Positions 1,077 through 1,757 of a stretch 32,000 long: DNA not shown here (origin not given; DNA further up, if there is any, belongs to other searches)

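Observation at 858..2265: Tight three-gene operon: Nudix hydrolase, orphan HI0074-type HEPN with RX4H changed to RX4Y, and MazG pyrophosphohydrolase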

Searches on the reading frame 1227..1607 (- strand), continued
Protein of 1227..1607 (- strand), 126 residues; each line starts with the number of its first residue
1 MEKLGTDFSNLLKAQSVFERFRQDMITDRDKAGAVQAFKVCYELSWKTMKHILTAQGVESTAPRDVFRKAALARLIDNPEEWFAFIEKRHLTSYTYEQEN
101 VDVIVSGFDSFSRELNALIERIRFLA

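Call 22: find_encoding_contigs(protein=P0035, flank=4000, max_places=2)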
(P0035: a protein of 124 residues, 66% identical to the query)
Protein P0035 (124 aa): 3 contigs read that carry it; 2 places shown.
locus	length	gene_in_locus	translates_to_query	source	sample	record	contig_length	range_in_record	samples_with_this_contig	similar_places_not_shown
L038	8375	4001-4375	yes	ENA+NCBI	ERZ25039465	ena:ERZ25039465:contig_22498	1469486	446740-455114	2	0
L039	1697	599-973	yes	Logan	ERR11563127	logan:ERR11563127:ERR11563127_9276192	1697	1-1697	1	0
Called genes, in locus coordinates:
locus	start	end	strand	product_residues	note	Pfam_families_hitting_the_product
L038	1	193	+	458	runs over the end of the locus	PF09000:Cytotoxic (weak)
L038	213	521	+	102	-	PF22400:DUF6980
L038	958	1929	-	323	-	PF12937:F-box-like (weak), PF13637:Ank_4 (faint), PF13857:Ank_5 (faint), PF12796:Ank_2 (faint), PF13606:Ank_3 (faint)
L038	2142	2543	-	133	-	-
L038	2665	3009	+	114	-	PF18924:DUF5674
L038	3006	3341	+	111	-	-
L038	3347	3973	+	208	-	-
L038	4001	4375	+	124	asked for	PF01934:HepT-like (weak), PF08780:NTase_sub_bind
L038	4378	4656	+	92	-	PF01909:NTP_transf_2 (weak), PF18765:Polbeta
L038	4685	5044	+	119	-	PF12643:MazG-like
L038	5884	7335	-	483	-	PF05496:RuvB_N (weak), PF00004:AAA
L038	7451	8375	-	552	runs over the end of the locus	PF05496:RuvB_N (faint), PF00004:AAA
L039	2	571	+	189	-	?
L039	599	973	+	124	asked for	PF01934:HepT-like (weak), PF08780:NTase_sub_bind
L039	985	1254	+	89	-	PF01909:NTP_transf_2 (weak), PF18765:Polbeta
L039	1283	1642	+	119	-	PF12643:MazG-like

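Call 24: search_solved_structures(query=window:1227-1607:-, max_evalue=0.01, show_alignments=3)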
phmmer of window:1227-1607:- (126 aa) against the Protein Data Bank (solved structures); distinct sequences matched with E-value up to 0.01: 10.
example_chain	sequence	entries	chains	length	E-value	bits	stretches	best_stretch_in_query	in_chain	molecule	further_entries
1wty_A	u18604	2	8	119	2.2e-12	50.3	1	16-111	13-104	hypothetical protein TTHA0048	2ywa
8xdj_A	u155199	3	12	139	3.6e-12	49.6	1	24-123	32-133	HEPN toxin | HEPN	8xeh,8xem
1jog_A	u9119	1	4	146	6.2e-12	48.8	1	23-123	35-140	HYPOTHETICAL PROTEIN HI0074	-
8yuf_A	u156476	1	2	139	1.3e-11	47.8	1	24-123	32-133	Nucleotidyltransferase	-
1wwp_A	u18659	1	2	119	5.4e-06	29.7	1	30-123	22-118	hypothetical protein TTHA0636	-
6zj3_SP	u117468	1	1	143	0.0021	21.3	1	52-113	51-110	Ribosomal protein uS12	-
4v6w_AX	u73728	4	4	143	0.0036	20.6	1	52-110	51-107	40S ribosomal protein S23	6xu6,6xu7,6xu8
9v1j_sy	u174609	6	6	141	0.0055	20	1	54-110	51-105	40S ribosomal protein S23, putative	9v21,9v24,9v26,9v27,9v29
7qix_M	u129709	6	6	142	0.0064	19.8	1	52-110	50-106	40S body ribosomal protein uS12 | uS12 (40S ribosomal protein S23) | 40S ribosomal protein S23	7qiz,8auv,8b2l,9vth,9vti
9h3g_Va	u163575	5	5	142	0.0065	19.7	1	52-110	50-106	Small ribosomal subunit protein uS12y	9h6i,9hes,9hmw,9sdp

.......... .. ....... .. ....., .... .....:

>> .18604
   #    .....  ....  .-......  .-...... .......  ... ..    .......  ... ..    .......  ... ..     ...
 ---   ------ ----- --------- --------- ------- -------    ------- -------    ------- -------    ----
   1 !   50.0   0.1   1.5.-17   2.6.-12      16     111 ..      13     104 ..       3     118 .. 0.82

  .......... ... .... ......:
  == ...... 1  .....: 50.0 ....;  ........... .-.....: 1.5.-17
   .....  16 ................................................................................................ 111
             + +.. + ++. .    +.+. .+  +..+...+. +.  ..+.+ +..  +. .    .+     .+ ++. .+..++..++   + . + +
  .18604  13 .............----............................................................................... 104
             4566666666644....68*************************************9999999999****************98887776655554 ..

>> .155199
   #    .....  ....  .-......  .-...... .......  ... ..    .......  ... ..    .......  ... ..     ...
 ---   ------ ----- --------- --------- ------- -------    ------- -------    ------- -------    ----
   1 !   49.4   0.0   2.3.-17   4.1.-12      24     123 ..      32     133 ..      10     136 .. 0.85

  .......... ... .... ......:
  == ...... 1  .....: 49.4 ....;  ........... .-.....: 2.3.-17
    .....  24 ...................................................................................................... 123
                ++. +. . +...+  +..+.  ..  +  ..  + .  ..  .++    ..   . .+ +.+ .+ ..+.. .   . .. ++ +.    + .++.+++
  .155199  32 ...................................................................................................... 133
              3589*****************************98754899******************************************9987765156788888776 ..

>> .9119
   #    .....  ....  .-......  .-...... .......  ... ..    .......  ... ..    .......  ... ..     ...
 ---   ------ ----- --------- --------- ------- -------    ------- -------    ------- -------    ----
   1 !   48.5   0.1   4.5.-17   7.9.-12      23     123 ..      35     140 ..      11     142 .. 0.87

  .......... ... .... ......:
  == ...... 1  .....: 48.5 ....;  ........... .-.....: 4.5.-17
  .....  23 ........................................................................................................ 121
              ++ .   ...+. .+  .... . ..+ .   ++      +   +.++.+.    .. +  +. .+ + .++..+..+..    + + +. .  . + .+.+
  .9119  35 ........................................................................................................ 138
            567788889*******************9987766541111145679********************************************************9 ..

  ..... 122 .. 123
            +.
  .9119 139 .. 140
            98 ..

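Call 30: find_encoding_contigs(protein=P0001, flank=10000, max_places=2)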
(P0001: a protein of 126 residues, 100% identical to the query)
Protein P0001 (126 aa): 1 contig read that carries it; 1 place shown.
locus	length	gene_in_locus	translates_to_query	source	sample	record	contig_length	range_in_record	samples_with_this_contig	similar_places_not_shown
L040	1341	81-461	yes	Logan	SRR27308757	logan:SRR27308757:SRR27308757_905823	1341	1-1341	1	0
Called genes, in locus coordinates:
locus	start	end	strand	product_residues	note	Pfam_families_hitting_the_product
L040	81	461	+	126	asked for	PF08780:NTase_sub_bind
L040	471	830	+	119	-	PF12643:MazG-like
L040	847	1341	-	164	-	?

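Call 49: find_encoding_contigs(protein=P0042, flank=3000, max_places=2)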
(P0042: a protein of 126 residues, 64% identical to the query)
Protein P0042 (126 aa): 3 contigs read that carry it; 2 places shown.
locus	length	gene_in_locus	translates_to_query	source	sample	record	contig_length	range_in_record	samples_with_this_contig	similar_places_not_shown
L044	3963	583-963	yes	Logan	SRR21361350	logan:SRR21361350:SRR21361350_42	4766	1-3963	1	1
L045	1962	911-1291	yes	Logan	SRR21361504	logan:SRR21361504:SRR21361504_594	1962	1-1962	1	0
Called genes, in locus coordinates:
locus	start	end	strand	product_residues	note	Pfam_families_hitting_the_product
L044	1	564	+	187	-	?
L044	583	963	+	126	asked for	PF08780:NTase_sub_bind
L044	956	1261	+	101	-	PF01909:NTP_transf_2 (weak), PF18765:Polbeta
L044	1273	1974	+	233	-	PF01209:Ubie_methyltran, PF02353:CMAS, PF05175:MTS, PF05401:NodS, PF06325:PrmA, PF13489:Methyltransf_23, PF13847:Methyltransf_31, PF08241:Methyltransf_11, +4 more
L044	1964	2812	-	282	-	PF01678:DAP_epimerase, PF02567:PhzC-PhzF (faint), PF01678:DAP_epimerase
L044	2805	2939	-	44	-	PF13627:LptM_cons (weak)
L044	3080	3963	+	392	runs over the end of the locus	PF00162:PGK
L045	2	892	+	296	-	?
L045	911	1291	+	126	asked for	PF08780:NTase_sub_bind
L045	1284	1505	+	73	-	-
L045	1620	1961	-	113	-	?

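Call 62: search_protein_families(library=padloc, proteins=[window:1227-1607:-], max_evalue=0.01)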
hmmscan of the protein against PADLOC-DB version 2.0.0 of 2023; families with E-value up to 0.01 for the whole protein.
window:1227-1607:- (126 aa): 0 families

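Call 63: search_protein_families(library=phrogs, proteins=[window:1227-1607:-], max_evalue=0.01)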
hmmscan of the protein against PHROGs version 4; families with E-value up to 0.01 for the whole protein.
window:1227-1607:- (126 aa): 0 families

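Call 64: predict_structure(alignment_id=A2)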
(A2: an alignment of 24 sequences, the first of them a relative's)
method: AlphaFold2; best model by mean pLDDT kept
length: 209 residues; sequences in the alignment: 24
mean_pLDDT: 85.7   pTM: 0.82
mean pLDDT of the five models: 85.7, 84.8, 84.8, 83.8, 82.5
residues with pLDDT >= 90: 103; 70-90: 84; 50-70: 11; < 50: 11
segments of 3 or more residues with pLDDT < 50: 1-10
pLDDT, mean of each block of 10 residues (from residue 1): 44 77 82 87 88 87 85 96 84 78 89 79 90 94 81 84 96 92 97 94 94
secondary structure, 60 per line:
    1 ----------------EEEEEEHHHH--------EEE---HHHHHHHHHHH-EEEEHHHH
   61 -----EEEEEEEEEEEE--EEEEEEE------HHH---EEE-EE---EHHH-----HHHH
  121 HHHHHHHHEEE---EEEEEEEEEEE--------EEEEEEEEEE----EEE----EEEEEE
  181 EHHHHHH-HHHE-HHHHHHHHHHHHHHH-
elements in order: E17-22 H23-26 E35-37 H41-51 E53-56 H57-60 E66-77 E80-86 E99-101 H117-128 E129-131 E135-145 E154-163 E168-170 E175-181 H182-187 H194-208

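Call 66: predict_structure(alignment_id=A1)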
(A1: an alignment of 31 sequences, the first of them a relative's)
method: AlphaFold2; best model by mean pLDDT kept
length: 126 residues; sequences in the alignment: 31
mean_pLDDT: 84.0   pTM: 0.78
mean pLDDT of the five models: 84.0, 83.4, 78.8, 71.7, 68.9
residues with pLDDT >= 90: 63; 70-90: 43; 50-70: 17; < 50: 3
segments of 3 or more residues with pLDDT < 50: 1-3
pLDDT, mean of each block of 10 residues (from residue 1): 63 93 76 83 92 91 92 93 81 66 86 93 80
secondary structure, 60 per line:
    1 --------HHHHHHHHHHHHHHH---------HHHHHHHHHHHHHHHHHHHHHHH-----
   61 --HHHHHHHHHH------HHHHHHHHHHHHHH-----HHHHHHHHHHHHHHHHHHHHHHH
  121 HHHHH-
elements in order: H9-23 H33-55 H63-72 H79-92 H98-125

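Call 68: fold_search(model_id=the predicted structure, library=pdb)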
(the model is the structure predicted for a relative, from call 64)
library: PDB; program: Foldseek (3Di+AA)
matches with E <= 10: 745; with E <= 0.001: 207
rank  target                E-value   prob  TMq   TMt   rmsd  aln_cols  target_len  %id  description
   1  3e57_B                4.3e-17  1.00  0.76  0.86   2.5       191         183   29  Crystal structure of Tm1382, a putative Nudix hydrolase (released 2008-09-30)
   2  3e57_A                1.5e-15  1.00  0.74  0.85   2.7       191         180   29  Crystal structure of Tm1382, a putative Nudix hydrolase (released 2008-09-30)
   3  3n77_A                1.4e-06  1.00  0.53  0.76   4.0       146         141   16  Crystal structure of Idp01880, putative NTP pyrophosphohydrolase of Salmonella typhimurium LT2 (released 2010-08-18)
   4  2fkb_C                4.0e-06  1.00  0.55  0.67   5.2       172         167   17  Crystal structure of a putative enzyme (possible Nudix hydrolase) from Escherichia Coli K12 (released 2006-02-21)
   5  2fkb_A                4.6e-06  1.00  0.56  0.70   4.4       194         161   16  Crystal structure of a putative enzyme (possible Nudix hydrolase) from Escherichia Coli K12 (released 2006-02-21)
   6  3oga_B                6.2e-06  1.00  0.51  0.79   3.2       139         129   15  1.75 Angstrom resolution crystal structure of a putative NTP pyrophosphohydrolase (yfaO) from Salmonella typhimurium L (released 2010-10-06)
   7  6dt3_B                6.6e-06  1.00  0.51  0.71   4.3       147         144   15  1.2 Angstrom Resolution Crystal Structure of Nucleoside Triphosphatase NudI from Klebsiella pneumoniae in Complex with (released 2018-06-27)
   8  6dt3_A                1.5e-05  1.00  0.50  0.71   4.6       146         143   15  1.2 Angstrom Resolution Crystal Structure of Nucleoside Triphosphatase NudI from Klebsiella pneumoniae in Complex with (released 2018-06-27)
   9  2qjo_C                1.9e-05  1.00  0.48  0.32   3.3       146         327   18  crystal structure of a bifunctional NMN adenylyltransferase/ADP ribose pyrophosphatase (NadM) complexed with ADPRP and (released 2008-03-11)
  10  2qjo_A                2.1e-05  1.00  0.40  0.26   6.8       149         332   15  crystal structure of a bifunctional NMN adenylyltransferase/ADP ribose pyrophosphatase (NadM) complexed with ADPRP and (released 2008-03-11)
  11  8zb3_D                2.7e-05  1.00  0.47  0.36   4.4       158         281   20  Crystal structure of NudC from Mycobacterium abscessus (released 2024-12-11)
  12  2i8t_A                2.7e-05  1.00  0.41  0.54   5.2       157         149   12  GDP-mannose mannosyl hydrolase-calcium-GDP-mannose complex (released 2007-06-19)
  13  8zb3_A                2.8e-05  1.00  0.46  0.35   4.5       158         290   19  Crystal structure of NudC from Mycobacterium abscessus (released 2024-12-11)
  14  3f6a_A                3.2e-05  1.00  0.44  0.58   4.4       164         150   18  Crystal structure of a hydrolase, NUDIX family from Clostridium perfringens (released 2008-11-25)
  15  3oga_A                3.4e-05  1.00  0.49  0.74   3.7       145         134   15  1.75 Angstrom resolution crystal structure of a putative NTP pyrophosphohydrolase (yfaO) from Salmonella typhimurium L (released 2010-10-06)
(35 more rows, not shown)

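Call 69: fold_search(model_id=the predicted structure, library=pdb)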
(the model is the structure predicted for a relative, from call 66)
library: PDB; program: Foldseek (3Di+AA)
matches with E <= 10: 146; with E <= 0.001: 12
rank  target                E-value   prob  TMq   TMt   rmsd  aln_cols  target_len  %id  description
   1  8xdj_C                2.8e-05  1.00  0.82  0.79   2.5       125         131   30  Crystal structure of AMPylated HEPN toxin (released 2024-12-18)
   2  8xdj_A                3.1e-05  1.00  0.81  0.78   2.6       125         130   30  Crystal structure of AMPylated HEPN toxin (released 2024-12-18)
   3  8xdj_B                4.7e-05  1.00  0.80  0.75   2.6       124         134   31  Crystal structure of AMPylated HEPN toxin (released 2024-12-18)
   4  8xeh_B                6.4e-05  1.00  0.65  0.63   4.7       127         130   27  Crystal structure of HEPN-MNT complex (released 2024-12-18)
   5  8yuf_A                6.7e-05  1.00  0.80  0.76   2.6       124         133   30  Crystal structure of HEPN (Q64A) toxin (released 2025-04-02)
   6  8xeh_D                7.5e-05  1.00  0.76  0.77   2.7       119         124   30  Crystal structure of HEPN-MNT complex (released 2024-12-18)
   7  8yuf_B                8.3e-05  1.00  0.80  0.76   2.6       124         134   29  Crystal structure of HEPN (Q64A) toxin (released 2025-04-02)
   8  1wty_A                1.3e-04  1.00  0.74  0.80   2.4       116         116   28  Crystal structure of a probable nucleotidyl transferase protein from thermus thermophilus HB8 (released 2004-12-07)
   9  1jog_D                2.5e-04  1.00  0.70  0.66   4.0       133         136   28  Structure of HI0074 from Heamophilus Influenzae reveals the fold of a substrate binding domain of a nucleotidyltransfe (released 2002-12-18)
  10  1jog_A                4.2e-04  1.00  0.77  0.72   3.7       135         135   29  Structure of HI0074 from Heamophilus Influenzae reveals the fold of a substrate binding domain of a nucleotidyltransfe (released 2002-12-18)
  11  1wty_B                6.7e-04  1.00  0.74  0.81   2.4       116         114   28  Crystal structure of a probable nucleotidyl transferase protein from thermus thermophilus HB8 (released 2004-12-07)
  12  1wty_C                8.2e-04  1.00  0.73  0.80   2.5       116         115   28  Crystal structure of a probable nucleotidyl transferase protein from thermus thermophilus HB8 (released 2004-12-07)
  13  1wwp_A                4.4e-03  1.00  0.76  0.80   2.2       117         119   22  Crystal structure of ttk003001694 from Thermus Thermophilus HB8 (released 2005-07-12)
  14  6m6u_G                7.7e-03  1.00  0.71  0.69   3.3       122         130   16  Crystal structure the toxin-antitoxin MntA-HpeT mutant-D39ED41E (released 2020-09-30)
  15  6m6u_D                1.1e-02  1.00  0.73  0.71   2.8       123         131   16  Crystal structure the toxin-antitoxin MntA-HpeT mutant-D39ED41E (released 2020-09-30)
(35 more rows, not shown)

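Call 76: search_protein_representatives(protein=window:1227-1607:-)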
Query: 126 residues. Proteins with E-value up to 0.001 (for the whole library): 2122; up to 1e-10: 214; up to 1e-30: 3. The best 150 are listed.
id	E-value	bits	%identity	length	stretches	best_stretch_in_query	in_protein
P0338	1.0e-38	148.1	60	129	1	1-119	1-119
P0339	6.9e-34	132.5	52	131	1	7-125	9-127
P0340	1.3e-32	128.4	52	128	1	5-125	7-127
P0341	1.3e-29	118.8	48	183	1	5-122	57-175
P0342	2.4e-28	114.6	50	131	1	7-121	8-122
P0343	1.9e-27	111.8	44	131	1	7-123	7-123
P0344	2.6e-27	111.3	46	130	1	7-123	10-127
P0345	1.6e-26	108.8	57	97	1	6-96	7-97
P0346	1.9e-26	108.5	56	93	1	7-91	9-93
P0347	2.0e-26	108.5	45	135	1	5-120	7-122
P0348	4.5e-26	107.3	44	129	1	6-118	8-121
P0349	4.6e-25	104.1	42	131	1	5-122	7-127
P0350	2.7e-24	101.6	43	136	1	5-122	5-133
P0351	4.2e-23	97.7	41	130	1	6-121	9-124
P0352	4.7e-23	97.6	50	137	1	33-124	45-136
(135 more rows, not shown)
